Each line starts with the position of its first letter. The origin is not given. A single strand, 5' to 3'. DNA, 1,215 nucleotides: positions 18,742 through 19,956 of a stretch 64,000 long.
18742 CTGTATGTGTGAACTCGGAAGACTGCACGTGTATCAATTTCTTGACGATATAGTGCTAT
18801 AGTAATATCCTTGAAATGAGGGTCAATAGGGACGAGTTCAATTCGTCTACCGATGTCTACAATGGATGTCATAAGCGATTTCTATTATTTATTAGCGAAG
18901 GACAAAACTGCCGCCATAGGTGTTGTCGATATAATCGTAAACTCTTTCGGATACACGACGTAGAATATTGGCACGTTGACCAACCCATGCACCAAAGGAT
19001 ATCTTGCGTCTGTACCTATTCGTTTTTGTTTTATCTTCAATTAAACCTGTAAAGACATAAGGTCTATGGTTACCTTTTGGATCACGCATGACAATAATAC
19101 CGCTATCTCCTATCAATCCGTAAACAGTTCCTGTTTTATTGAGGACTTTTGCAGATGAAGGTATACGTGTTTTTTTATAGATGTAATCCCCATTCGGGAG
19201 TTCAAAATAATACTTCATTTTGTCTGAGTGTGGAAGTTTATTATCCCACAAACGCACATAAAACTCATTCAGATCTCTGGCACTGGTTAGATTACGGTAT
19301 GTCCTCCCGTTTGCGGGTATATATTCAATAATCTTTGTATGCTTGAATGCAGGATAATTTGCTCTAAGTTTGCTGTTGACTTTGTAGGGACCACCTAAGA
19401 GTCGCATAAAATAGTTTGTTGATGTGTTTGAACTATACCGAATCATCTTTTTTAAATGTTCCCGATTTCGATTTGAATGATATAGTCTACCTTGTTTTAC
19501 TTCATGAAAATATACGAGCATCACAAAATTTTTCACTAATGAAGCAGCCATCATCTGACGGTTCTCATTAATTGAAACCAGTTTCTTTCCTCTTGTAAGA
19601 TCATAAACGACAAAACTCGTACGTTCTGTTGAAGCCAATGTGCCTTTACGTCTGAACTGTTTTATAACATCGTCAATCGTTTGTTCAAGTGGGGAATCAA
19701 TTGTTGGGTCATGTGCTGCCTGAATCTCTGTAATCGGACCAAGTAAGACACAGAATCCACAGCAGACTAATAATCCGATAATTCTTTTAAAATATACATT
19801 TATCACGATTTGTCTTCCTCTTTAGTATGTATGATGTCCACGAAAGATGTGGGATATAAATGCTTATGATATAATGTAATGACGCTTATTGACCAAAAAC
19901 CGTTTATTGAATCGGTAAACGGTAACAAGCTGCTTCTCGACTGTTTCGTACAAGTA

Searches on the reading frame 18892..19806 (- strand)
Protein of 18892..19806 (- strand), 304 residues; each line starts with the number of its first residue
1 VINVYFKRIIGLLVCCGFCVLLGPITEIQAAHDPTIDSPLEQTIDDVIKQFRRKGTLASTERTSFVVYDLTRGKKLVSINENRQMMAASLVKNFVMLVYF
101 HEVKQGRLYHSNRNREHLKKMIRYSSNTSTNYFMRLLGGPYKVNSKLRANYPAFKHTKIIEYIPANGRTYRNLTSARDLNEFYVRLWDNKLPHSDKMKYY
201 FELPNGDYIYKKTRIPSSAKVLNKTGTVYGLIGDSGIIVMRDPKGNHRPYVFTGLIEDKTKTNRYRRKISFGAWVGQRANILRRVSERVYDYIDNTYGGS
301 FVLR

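Call 71: search_protein_families(library=pfam, proteins=[window:18892-19806:-], max_evalue=0.001)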
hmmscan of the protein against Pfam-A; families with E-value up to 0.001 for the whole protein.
window:18892-19806:- (304 aa): 1 family
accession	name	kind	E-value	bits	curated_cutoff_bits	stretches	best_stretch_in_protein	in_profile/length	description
PF13354.11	Beta-lactamase2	-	7.4e-21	74.9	22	2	115-241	76-203/214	Beta-lactamase enzyme family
